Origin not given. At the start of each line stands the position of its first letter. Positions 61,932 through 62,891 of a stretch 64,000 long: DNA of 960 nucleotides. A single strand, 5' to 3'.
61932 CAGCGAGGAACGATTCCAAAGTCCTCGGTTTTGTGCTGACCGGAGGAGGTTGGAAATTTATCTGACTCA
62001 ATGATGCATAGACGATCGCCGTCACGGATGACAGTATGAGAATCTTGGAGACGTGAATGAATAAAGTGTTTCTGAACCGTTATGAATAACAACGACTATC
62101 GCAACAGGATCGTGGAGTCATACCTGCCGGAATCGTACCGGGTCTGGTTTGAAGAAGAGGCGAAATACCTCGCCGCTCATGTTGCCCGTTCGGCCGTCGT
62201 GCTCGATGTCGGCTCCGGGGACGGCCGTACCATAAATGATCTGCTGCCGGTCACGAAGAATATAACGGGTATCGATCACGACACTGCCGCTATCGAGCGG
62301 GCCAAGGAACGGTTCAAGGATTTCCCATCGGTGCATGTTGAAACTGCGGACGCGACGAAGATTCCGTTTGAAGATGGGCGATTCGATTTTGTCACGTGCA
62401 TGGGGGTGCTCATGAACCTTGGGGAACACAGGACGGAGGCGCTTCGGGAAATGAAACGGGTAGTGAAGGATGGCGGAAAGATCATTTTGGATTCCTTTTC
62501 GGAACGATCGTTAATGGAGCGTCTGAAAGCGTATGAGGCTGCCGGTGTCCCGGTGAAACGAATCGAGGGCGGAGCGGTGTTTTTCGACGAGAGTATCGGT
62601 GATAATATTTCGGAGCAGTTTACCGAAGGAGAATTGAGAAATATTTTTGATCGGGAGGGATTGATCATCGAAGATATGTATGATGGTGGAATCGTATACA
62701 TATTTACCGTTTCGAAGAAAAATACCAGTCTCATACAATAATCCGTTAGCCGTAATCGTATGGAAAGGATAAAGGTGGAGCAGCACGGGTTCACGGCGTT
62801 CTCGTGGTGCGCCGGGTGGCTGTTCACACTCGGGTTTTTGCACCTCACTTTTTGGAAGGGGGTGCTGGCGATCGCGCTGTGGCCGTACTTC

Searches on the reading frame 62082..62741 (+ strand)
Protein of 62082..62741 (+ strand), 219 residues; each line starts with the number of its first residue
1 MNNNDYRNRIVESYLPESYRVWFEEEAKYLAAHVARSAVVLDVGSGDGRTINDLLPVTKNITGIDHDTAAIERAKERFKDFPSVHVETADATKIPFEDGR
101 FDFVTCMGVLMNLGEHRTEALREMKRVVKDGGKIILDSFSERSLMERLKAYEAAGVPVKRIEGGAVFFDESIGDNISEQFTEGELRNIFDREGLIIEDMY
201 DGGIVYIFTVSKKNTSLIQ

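Call 37: search_protein_families(library=ncbifam, proteins=[window:62082-62741:+], max_evalue=0.01)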
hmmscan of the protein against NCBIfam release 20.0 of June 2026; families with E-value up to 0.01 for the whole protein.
window:62082-62741:+ (219 aa): 53 families (the best 25 are shown)
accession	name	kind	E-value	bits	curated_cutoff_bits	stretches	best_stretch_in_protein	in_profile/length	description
NF045667.1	MTase_DVU1556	equivalog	2.4e-18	66.4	155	1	32-142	18-125/213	DVU_1556 family methyltransferase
TIGR01934.1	MenG_MenH_UbiE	subfamily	1.8e-16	60.1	158.35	1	20-144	25-149/223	ubiquinone/menaquinone biosynthesis methyltransferase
NF001244.0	PRK00216.1-5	equivalog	7.1e-14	51.7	216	1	21-142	35-159/236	bifunctional demethylmenaquinone methyltransferase/2-methoxy-6-polyprenyl-1,4-benzoquinol methylase UbiE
NF001241.0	PRK00216.1-2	equivalog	7.9e-14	51.8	327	1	19-147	36-158/231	demethylmenaquinone methyltransferase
NF001240.0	PRK00216.1-1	equivalog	2.6e-13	49.6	378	1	31-158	58-190/251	bifunctional demethylmenaquinone methyltransferase/2-methoxy-6-polyprenyl-1,4-benzoquinol methylase UbiE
NF043040.1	corrin_prot_MT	hypoth_equivalog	2.8e-13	49.8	180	1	28-148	32-160/216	corrinoid protein-associated methyltransferase CpaM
NF001243.0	PRK00216.1-4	equivalog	3.9e-13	49.3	235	1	17-145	30-160/237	demethylmenaquinone methyltransferase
NF047649.1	MTase_UXPK_star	exception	4.5e-13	48.9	460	1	32-137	73-182/283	methyltransferase/UXPK-star double selenoprotein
NF041537.1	ArsM_AhpD_UU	exception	2.5e-12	46.3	510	1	33-139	73-184/345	arsenite methyltransferase/AhpD domain selenoprotein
NF040539.1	AST_met_ArsM_2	exception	1.7e-11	44.5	240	1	38-139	58-166/262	putative arsinothricin biosynthesis methyltransferase ArsM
TIGR02752.1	MenG_heptapren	equivalog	8.5e-11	41.8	419.85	1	19-144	30-157/231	demethylmenaquinone methyltransferase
TIGR02072.1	BioC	equivalog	8.7e-10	38.8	184.95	1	36-154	34-150/244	malonyl-ACP O-methyltransferase BioC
NF007610.0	PRK10258.1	equivalog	2.1e-09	37.1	342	1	29-153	33-155/251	malonyl-ACP O-methyltransferase BioC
NF001242.0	PRK00216.1-3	equivalog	2.4e-09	37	351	1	19-144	53-183/258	bifunctional demethylmenaquinone methyltransferase/2-methoxy-6-polyprenyl-1,4-benzoquinol methylase UbiE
NF041536.1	ArsM_DUF2284_UU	exception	3.9e-09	35.4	575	1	32-150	72-195/459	arsenite methyltransferase/DUF2284 domain selenoprotein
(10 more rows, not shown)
